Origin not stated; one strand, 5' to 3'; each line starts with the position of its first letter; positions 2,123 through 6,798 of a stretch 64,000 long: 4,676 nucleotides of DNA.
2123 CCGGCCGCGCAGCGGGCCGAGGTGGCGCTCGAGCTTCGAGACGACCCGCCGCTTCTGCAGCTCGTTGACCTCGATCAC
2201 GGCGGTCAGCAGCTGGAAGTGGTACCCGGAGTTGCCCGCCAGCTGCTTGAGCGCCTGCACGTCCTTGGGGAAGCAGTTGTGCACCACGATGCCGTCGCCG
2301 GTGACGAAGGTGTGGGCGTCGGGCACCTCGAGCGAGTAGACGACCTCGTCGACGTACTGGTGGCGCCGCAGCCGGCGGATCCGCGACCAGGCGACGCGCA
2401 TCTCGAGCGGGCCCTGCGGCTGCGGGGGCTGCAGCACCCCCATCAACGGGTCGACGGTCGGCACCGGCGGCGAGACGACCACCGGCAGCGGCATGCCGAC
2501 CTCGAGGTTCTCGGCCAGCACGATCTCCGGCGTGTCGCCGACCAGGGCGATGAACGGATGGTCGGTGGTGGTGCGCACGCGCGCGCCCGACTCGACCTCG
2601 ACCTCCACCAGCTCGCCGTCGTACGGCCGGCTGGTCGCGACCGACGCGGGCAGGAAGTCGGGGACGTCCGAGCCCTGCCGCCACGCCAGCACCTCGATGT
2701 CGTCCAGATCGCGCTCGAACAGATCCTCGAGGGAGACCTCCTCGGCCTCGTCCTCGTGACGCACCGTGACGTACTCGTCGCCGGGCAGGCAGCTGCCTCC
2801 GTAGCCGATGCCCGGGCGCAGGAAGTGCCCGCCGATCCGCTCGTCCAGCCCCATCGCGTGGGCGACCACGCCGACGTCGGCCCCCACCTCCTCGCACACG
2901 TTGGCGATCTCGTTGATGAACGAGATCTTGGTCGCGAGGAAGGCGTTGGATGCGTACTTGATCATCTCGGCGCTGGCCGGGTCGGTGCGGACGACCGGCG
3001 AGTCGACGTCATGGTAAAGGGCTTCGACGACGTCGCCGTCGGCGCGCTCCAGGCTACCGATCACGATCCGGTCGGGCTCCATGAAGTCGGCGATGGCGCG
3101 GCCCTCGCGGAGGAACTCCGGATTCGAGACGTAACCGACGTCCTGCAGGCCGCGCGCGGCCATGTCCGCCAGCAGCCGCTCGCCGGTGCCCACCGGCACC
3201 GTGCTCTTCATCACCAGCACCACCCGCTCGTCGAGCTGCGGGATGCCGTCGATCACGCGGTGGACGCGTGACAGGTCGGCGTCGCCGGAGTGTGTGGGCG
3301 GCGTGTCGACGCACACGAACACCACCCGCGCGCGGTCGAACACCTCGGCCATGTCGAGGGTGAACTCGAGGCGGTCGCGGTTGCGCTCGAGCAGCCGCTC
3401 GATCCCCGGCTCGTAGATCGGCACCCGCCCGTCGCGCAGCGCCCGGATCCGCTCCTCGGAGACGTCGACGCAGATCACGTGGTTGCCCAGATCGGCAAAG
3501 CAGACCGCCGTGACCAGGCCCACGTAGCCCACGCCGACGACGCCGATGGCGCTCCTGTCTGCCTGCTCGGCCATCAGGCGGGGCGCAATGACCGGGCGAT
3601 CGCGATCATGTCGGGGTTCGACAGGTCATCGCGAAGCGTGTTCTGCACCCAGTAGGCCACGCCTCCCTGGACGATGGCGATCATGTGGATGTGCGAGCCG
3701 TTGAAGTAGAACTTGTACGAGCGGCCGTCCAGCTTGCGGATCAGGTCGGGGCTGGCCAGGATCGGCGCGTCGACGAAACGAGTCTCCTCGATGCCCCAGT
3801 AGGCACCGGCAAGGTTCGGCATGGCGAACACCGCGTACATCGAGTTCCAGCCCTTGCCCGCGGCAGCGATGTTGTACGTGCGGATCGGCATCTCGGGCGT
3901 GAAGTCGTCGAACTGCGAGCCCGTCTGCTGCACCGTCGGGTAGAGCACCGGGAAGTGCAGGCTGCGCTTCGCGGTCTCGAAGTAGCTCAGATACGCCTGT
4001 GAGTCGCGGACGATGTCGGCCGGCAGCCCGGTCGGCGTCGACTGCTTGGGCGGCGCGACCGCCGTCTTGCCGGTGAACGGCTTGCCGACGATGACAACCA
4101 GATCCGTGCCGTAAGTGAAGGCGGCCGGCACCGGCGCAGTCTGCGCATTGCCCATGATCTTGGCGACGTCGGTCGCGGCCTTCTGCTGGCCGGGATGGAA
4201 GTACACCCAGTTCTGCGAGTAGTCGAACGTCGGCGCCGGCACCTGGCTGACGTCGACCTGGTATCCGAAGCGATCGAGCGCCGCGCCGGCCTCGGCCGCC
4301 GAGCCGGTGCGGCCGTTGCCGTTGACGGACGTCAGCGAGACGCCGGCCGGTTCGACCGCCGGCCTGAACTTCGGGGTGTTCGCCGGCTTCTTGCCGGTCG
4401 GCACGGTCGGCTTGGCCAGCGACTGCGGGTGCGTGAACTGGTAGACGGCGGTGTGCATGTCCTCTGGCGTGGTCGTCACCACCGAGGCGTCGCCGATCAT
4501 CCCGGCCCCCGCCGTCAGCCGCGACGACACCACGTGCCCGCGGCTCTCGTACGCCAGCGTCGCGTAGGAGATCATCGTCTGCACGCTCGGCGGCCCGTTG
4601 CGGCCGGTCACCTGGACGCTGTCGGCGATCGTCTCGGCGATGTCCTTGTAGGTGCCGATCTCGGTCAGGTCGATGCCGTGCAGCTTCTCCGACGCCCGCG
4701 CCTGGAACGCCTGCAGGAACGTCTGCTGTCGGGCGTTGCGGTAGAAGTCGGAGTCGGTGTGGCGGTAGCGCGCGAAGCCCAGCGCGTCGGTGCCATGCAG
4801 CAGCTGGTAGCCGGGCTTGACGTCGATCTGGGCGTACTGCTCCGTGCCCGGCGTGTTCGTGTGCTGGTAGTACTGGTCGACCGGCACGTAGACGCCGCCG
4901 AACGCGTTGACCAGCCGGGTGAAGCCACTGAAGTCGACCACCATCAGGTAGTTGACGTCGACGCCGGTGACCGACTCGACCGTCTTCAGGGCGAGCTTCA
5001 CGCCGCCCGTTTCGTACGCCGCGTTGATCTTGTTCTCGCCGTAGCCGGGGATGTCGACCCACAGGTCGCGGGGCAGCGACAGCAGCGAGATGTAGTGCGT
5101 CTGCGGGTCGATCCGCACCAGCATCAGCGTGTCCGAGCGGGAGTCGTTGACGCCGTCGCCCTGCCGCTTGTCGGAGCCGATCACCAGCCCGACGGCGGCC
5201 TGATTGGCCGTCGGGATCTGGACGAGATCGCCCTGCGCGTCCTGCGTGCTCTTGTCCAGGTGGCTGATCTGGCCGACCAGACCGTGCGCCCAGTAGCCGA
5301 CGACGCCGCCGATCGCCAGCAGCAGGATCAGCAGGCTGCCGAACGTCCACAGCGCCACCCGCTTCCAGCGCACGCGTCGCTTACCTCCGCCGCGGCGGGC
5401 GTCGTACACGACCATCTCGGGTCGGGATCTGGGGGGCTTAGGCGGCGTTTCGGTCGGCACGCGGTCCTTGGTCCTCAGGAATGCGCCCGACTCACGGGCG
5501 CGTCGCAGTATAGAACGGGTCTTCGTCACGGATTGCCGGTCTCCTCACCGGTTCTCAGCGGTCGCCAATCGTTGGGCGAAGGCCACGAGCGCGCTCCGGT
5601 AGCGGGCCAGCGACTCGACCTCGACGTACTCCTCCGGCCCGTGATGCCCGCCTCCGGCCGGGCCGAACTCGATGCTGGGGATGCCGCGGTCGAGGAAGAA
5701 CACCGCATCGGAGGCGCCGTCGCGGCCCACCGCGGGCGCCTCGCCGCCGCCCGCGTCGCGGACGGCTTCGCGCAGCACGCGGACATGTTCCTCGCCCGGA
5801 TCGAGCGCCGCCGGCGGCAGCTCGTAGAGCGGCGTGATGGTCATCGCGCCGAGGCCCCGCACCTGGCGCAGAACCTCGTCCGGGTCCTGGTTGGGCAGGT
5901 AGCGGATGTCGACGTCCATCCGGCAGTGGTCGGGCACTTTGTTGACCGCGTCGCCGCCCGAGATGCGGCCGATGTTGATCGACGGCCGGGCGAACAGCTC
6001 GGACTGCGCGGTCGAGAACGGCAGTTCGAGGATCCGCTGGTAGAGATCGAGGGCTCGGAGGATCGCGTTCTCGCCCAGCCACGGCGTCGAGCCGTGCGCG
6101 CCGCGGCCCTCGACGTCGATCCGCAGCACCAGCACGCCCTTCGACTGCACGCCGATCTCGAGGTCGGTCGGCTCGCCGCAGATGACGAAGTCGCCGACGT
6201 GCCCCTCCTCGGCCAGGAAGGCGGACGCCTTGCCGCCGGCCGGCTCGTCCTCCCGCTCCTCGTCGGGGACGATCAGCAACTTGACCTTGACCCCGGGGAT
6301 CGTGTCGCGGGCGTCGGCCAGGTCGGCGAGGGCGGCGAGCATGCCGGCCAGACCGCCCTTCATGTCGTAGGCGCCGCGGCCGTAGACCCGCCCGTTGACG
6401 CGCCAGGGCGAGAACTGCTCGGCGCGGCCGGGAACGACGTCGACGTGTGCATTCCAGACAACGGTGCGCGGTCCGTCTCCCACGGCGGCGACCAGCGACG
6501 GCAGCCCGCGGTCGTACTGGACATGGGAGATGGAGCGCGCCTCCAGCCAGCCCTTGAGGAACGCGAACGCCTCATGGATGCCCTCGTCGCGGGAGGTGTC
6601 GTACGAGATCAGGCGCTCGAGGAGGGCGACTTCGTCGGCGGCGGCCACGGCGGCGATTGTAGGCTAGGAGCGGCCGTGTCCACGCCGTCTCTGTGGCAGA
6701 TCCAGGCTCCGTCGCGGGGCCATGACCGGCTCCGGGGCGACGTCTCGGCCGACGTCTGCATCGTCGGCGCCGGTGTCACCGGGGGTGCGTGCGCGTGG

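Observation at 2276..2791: Mini-intein inserted at the catalytic cysteine of UDP-glucose 6-dehydrogenase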

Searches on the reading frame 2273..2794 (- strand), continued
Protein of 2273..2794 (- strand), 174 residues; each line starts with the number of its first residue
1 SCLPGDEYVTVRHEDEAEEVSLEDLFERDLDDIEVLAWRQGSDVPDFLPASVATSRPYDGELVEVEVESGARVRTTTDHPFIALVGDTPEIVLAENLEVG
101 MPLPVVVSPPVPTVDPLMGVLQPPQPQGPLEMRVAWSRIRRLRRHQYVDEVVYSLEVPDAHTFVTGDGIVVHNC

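Call 57: find_homologous_proteins(query=A3, max_evalue=0.00001)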
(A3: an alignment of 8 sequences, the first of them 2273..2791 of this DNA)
Query A3 (8 sequences) (173 aa, profile of the alignment): 101 proteins with E <= 0.00001 among 8000 candidates.
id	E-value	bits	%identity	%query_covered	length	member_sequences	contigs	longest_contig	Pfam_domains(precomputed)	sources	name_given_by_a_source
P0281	1.2e-143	498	35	30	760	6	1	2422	PF00984.25,PF14528.12,PF03720.23,PF14890.12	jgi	jgi:UDPglucose 6-dehydrogenase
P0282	3.0e-143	496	38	28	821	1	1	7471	PF00984.25,PF14528.12,PF03721.21,PF03720.23,PF14890.12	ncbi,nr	ncbi:MAG TPA: nucleotide sugar dehydrogenase, partial [Ktedonobacteraceae bacterium]|nr:nucleotide s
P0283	2.0e-141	490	35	30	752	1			PF00984.25,PF14528.12,PF03721.21,PF14890.12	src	-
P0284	3.9e-136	473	26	47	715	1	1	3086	PF00984.25,PF14528.12,PF03720.23,PF14890.12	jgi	jgi:UDPglucose 6-dehydrogenase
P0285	2.0e-135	470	27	66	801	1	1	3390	PF00984.25,PF14528.12,PF03721.21,PF14890.12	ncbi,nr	ncbi:MAG: nucleotide sugar dehydrogenase, partial [Chloroflexota bacterium]|nr:nucleotide sugar dehy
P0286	5.1e-134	466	31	49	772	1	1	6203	PF00984.25,PF14528.12,PF03720.23,PF14890.12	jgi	jgi:UDPglucose 6-dehydrogenase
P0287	1.3e-133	464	27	47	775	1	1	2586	PF00984.25,PF14528.12,PF03720.23,PF14890.12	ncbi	ncbi:MAG: UDP binding domain-containing protein, partial [Ktedonobacterales bacterium]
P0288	7.1e-133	462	31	63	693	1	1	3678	PF00984.25,PF14528.12,PF03720.23,PF14890.12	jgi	jgi:UDPglucose 6-dehydrogenase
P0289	1.1e-132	461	24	77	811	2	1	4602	PF00984.25,PF14528.12,PF03721.21,PF03720.23,PF14890.12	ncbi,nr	ncbi:MAG: hypothetical protein HY784_09600, partial [Chloroflexi bacterium]|nr:hypothetical protein 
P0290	3.5e-132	460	31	29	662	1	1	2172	PF00984.25,PF14528.12,PF03720.23,PF14890.12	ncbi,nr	ncbi:MAG TPA: UDP binding domain-containing protein, partial [Ktedonobacteraceae bacterium]|nr:UDP b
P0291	8.1e-131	455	28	54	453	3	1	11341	PF14528.12,PF14890.12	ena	-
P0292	1.7e-129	451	38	17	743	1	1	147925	PF00984.25,PF14528.12,PF03721.21,PF14890.12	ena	-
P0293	2.8e-129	450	31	45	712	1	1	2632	PF00984.25,PF14528.12,PF03720.23,PF14890.12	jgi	jgi:UDPglucose 6-dehydrogenase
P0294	8.4e-129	449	33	28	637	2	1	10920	PF00984.25,PF14528.12,PF03720.23,PF14890.12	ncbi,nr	ncbi:MAG: hypothetical protein N2559_05910 [Anaerolineae bacterium]|nr:hypothetical protein [Anaerol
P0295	1.1e-128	448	29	54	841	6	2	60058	PF00984.25,PF14528.12,PF03721.21,PF03720.23,PF14890.12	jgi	jgi:UDPglucose 6-dehydrogenase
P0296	1.6e-126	441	30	46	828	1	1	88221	PF00984.25,PF14528.12,PF03721.21,PF03720.23,PF14890.12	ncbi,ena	-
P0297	1.4e-124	435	29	46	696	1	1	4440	PF00984.25,PF14528.12,PF03721.21,PF14890.12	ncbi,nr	ncbi:MAG TPA: nucleotide sugar dehydrogenase, partial [Ktedonobacteraceae bacterium]|nr:nucleotide s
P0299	9.9e-123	428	33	28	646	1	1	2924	PF00984.25,PF14528.12,PF03720.23,PF14890.12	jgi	jgi:UDPglucose 6-dehydrogenase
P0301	1.2e-119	418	35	15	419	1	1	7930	PF14528.12,PF14890.12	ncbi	-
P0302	1.4e-116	408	36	29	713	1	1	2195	PF00984.25,PF14528.12,PF01079.26,PF03720.23,PF14890.12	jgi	jgi:UDPglucose 6-dehydrogenase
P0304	7.3e-103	363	35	29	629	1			PF00984.25,PF14528.12,PF03721.21,PF14890.12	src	-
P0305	7.3e-99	350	35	29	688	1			PF00984.25,PF14528.12,PF03721.21,PF14890.12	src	-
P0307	1.5e-87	313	35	29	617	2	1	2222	PF00984.25,PF03721.21,PF14890.12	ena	-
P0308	7.1e-87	310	31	29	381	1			PF00984.25,PF14890.12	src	-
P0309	5.8e-84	301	35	28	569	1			PF00984.25,PF03721.21,PF14890.12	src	-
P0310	2.7e-82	295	42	75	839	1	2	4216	PF00984.25,PF14528.12,PF03721.21,PF03720.23,PF14890.12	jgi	jgi:UDPglucose 6-dehydrogenase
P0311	1.4e-78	283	29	44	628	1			PF00984.25,PF03721.21,PF03720.23,PF14890.12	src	-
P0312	2.4e-78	282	29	44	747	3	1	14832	PF00984.25,PF03721.21,PF03720.23,PF14890.12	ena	-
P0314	2.1e-74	269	35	28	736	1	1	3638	PF00984.25,PF14528.12,PF03721.21,PF03720.23,PF14890.12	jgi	jgi:UDP-glucose 6-dehydrogenase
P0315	4.9e-74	268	33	29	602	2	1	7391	PF00984.25,PF14528.12,PF03721.21,PF03720.23,PF14890.12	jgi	jgi:UDP-glucose 6-dehydrogenase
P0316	5.9e-74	268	37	30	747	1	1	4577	PF00984.25,PF03721.21,PF03720.23,PF14890.12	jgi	jgi:UDP-glucose 6-dehydrogenase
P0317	6.9e-73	264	33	29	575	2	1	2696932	PF00984.25,PF03721.21,PF14890.12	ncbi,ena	-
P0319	1.1e-72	263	38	28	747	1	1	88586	PF00984.25,PF03721.21,PF03720.23,PF14890.12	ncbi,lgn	-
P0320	6.5e-71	258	31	45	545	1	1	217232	PF00984.25,PF03721.21,PF14890.12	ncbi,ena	-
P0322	6.8e-61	225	29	44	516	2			PF00984.25,PF03721.21,PF14890.12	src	-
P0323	1.5e-58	217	35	29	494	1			PF00984.25,PF03721.21,PF14890.12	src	-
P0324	1.1e-57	214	33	64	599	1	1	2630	PF00984.25,PF14528.12,PF03720.23,PF14890.12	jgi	jgi:UDP-glucose 6-dehydrogenase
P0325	2.8e-47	180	33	29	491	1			PF00984.25,PF03721.21,PF14890.12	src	-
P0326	9.8e-46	175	58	33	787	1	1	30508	PF00984.25,PF03446.22,PF14528.12,PF03721.21,PF03720.23,PF14890.12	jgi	jgi:UDP-glucose 6-dehydrogenase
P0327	7.1e-45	172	31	28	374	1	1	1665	PF00984.25,PF03721.21,PF14890.12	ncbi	-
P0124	9.7e-45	171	99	100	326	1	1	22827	PF00984.25,PF14890.12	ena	-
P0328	3.8e-44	169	97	100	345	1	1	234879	PF00984.25,PF14890.12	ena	-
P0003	1.1e-42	165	96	100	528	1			PF00984.25,PF03721.21,PF03720.23,PF14890.12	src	-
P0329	1.7e-42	164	33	34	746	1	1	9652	PF00984.25,PF03446.22,PF02826.26,PF03721.21,PF03807.24,PF03720.23,PF02737.25,PF14890.12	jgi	jgi:UDP-glucose 6-dehydrogenase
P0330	3.5e-42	163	33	29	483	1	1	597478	PF00984.25,PF03721.21,PF14890.12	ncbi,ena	-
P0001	3.4e-41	160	91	100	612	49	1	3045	PF00984.25,PF03446.22,PF03721.21,PF03807.24,PF03720.23,PF14890.12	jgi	jgi:UDP-glucose 6-dehydrogenase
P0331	4.0e-41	159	25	55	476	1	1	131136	PF00984.25,PF03721.21,PF14890.12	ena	-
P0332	1.8e-40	157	35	29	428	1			PF00984.25,PF03721.21,PF14890.12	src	-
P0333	2.7e-40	157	35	29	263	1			PF00984.25,PF14890.12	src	-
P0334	3.2e-40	156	33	28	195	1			PF00984.25,PF14890.12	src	-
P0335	2.4e-38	150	35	28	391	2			PF00984.25,PF03721.21,PF14890.12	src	-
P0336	2.9e-38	150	42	55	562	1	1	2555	PF00984.25,PF03721.21,PF14890.12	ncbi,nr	ncbi:MAG: UDPglucose 6-dehydrogenase, partial [Thermoleophilaceae bacterium]|nr:UDPglucose 6-dehydro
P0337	3.6e-38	150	35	29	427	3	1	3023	PF00984.25,PF03721.21,PF14890.12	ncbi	ncbi:MAG: nucleotide sugar dehydrogenase, partial [Ktedonobacteraceae bacterium]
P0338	7.3e-37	145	37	29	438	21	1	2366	PF00984.25,PF03721.21,PF14890.12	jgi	jgi:UDP-glucose 6-dehydrogenase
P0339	1.7e-36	144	28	67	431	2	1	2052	PF00984.25,PF03721.21,PF14890.12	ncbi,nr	ncbi:MAG: nucleotide sugar dehydrogenase, partial [Thermomicrobiaceae bacterium]|nr:nucleotide sugar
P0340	1.7e-36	144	24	62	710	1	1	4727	PF00984.25,PF03446.22,PF03721.21,PF03807.24,PF03720.23,PF14890.12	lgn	-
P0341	3.5e-36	143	33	28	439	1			PF00984.25,PF03721.21,PF14890.12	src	-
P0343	4.5e-36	143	31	54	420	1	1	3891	PF00984.25,PF03721.21,PF14890.12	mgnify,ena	mgnify:CR=1 FL=1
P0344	4.6e-36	143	35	29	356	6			PF00984.25,PF03721.21,PF14890.12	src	-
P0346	1.4e-35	141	27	79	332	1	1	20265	PF00984.25,PF14890.12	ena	-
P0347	4.3e-35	140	26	47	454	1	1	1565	PF00984.25,PF01079.26,PF03721.21,PF14890.12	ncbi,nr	ncbi:MAG TPA: nucleotide sugar dehydrogenase, partial [Ktedonobacterales bacterium]|nr:nucleotide su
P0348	1.9e-33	134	27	47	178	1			PF00984.25,PF14890.12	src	-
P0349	1.1e-31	128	35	29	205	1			PF00984.25,PF14890.12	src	-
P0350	1.5e-31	128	35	30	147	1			PF14890.12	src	-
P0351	2.5e-31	127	27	47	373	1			PF00984.25,PF03721.21,PF14890.12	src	-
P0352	7.2e-31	126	27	70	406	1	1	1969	PF00984.25,PF03721.21,PF14890.12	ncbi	ncbi:MAG: nucleotide sugar dehydrogenase, partial [Pseudomonas sp.]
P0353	1.1e-30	125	35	30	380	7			PF00984.25,PF03721.21,PF14890.12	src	-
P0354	1.4e-30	125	27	47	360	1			PF00984.25,PF03721.21,PF14890.12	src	-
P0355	3.3e-30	123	26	83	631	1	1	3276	PF00984.25,PF03721.21,PF03720.23,PF14890.12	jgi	-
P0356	5.7e-30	123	27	47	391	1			PF00984.25,PF03721.21,PF14890.12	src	-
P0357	5.9e-30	123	28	47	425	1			PF00984.25,PF03721.21,PF14890.12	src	-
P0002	9.9e-30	122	61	100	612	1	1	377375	PF00984.25,PF03446.22,PF03721.21,PF03720.23,PF14890.12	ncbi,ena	-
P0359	4.8e-27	113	26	82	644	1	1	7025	PF00984.25,PF02558.23,PF03721.21,PF03720.23,PF14890.12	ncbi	-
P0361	1.7e-26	111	24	100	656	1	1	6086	PF00984.25,PF02558.23,PF03721.21,PF03720.23,PF14890.12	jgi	jgi:UDP-glucose 6-dehydrogenase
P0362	6.4e-26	109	35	28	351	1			PF00984.25,PF03721.21,PF14890.12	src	-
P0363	7.6e-26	109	26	100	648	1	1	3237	PF00984.25,PF02558.23,PF03721.21,PF03720.23,PF14890.12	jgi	jgi:UDP-glucose 6-dehydrogenase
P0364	1.1e-24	105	34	34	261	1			PF00984.25,PF14890.12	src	-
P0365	3.6e-24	104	35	30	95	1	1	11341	PF01079.26,PF14890.12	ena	-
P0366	6.5e-24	103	35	30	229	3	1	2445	PF00984.25,PF14890.12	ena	-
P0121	1.7e-18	85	95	62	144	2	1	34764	PF14890.12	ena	-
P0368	3.6e-17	80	35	30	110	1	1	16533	PF14890.12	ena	-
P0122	1.4e-7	49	87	45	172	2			PF00984.25,PF03720.23,PF14890.12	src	-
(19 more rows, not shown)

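Call 67: find_encoding_contigs(protein=P0272, flank=3000, max_places=2)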
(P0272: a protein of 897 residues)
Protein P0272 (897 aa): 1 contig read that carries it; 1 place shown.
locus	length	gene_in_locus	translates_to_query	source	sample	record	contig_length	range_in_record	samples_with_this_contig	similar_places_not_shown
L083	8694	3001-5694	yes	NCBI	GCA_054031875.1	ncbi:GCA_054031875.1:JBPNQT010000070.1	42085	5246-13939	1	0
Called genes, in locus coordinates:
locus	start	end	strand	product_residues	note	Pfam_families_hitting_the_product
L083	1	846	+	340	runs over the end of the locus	PF00586:AIRS, PF02769:AIRS_C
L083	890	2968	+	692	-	PF22422:MGH1-like_GH, PF01204:Trehalase, PF03200:Glyco_hydro_63 (weak), PF04784:DUF547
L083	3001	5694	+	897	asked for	PF01210:NAD_Gly3P_dh_N (faint), PF02558:ApbA (faint), PF03446:NAD_binding_2 (weak), PF03721:UDPG_MGDP_dh_N, PF00984:UDPG_MGDP_dh, PF14890:Intein_splicing, PF14528:LAGLIDADG_3 (weak), PF03720:UDPG_MGDP_dh_C, +1 more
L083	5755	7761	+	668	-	PF02516:STT3, PF21436:STT3-PglB_core (weak)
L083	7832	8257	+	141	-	PF07963:N_methyl, PF08334:T2SSG, PF22434:PilW_C (weak)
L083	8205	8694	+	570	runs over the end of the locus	PF05157:MshEN, PF00437:T2SSE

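Call 69: find_related_loci(query=A2, collection=viral_contigs, flank=3000)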
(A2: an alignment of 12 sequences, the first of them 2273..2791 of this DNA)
Query A2 (173 aa) in viral_contigs; peptide patterns used: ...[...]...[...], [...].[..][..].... (x = any residue, [..] = any of these).
403 stretches matched a pattern; 43 encode a relative of the query (tblastn E <= 1e-3); 43 distinct loci.
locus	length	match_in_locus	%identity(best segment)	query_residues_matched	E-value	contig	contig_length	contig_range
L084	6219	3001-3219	32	101-173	4e-7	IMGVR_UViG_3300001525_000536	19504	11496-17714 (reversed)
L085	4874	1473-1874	25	1-173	6e-7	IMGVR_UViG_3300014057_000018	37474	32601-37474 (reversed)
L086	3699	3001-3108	42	136-173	1e-6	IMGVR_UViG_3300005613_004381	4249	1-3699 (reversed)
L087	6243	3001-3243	27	61-173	1e-6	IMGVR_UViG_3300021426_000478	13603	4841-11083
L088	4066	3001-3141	40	122-173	2e-6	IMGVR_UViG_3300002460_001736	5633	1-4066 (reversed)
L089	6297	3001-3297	26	49-173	2e-6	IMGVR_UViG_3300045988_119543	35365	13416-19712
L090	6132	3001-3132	43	138-173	3e-6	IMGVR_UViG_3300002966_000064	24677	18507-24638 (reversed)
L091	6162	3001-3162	32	118-173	6e-6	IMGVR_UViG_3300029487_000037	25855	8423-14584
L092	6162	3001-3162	32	118-173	6e-6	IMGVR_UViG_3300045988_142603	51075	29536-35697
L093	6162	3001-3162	32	118-173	6e-6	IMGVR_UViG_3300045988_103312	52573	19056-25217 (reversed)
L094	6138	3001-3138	33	123-173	5e-6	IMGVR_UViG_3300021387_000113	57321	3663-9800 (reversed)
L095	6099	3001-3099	53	140-173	9e-6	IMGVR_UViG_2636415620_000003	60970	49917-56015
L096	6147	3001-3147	33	123-173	8e-6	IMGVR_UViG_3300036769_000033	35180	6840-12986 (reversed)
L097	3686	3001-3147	33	123-173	7e-6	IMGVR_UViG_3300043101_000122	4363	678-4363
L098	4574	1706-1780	56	149-173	1e-5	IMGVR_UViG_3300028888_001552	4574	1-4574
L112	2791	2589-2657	52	151-173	3e-5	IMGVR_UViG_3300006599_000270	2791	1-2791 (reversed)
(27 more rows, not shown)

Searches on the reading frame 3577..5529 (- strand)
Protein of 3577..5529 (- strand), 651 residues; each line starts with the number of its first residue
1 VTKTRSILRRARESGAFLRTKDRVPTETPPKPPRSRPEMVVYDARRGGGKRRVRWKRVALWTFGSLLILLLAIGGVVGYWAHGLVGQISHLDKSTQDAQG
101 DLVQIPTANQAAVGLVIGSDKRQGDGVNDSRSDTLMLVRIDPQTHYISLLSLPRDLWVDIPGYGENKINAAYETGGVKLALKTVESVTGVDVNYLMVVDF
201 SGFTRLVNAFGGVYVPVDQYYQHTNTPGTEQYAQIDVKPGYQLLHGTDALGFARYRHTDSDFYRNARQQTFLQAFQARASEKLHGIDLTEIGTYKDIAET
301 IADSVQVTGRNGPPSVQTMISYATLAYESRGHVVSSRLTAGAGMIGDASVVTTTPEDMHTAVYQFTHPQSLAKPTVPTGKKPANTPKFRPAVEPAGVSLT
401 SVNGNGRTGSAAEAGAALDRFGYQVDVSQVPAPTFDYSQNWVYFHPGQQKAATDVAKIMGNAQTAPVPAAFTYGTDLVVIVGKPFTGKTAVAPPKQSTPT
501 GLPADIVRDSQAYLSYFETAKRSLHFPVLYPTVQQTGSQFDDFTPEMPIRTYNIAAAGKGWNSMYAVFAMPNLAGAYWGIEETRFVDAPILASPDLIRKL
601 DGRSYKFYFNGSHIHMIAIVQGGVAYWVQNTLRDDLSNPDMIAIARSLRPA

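Call 39: search_protein_families(library=pfam, proteins=[window:3577-5529:-], max_evalue=0.001)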
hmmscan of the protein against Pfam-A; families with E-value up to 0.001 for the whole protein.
window:3577-5529:- (651 aa): 2 families
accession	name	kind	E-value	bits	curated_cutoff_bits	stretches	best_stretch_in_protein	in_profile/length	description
PF03816.19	LytR_cpsA_psr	-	2.1e-40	138.8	24.6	1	131-278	1-147/150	LytR_cpsA_psr family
PF13399.11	LytR_C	-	4.6e-07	31.1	22.2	1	402-485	7-86/86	LytR cell envelope-related transcriptional attenuator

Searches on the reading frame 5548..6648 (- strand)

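Call 39: search_protein_families(library=pfam, proteins=[window:5548-6648:-], max_evalue=0.001)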
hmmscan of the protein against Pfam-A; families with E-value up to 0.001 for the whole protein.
window:5548-6648:- (367 aa): 3 families
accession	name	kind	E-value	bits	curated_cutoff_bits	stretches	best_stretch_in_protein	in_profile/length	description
PF01546.33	Peptidase_M20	-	1.8e-32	113.4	24.6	1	65-359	2-205/206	Peptidase family M20/M25/M40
PF07687.19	M20_dimer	-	7.3e-22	77.8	21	1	169-264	3-96/107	Peptidase dimerisation domain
PF04389.22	Peptidase_M28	-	1.9e-05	24.9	21.3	0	58-138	9-69/193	Peptidase family M28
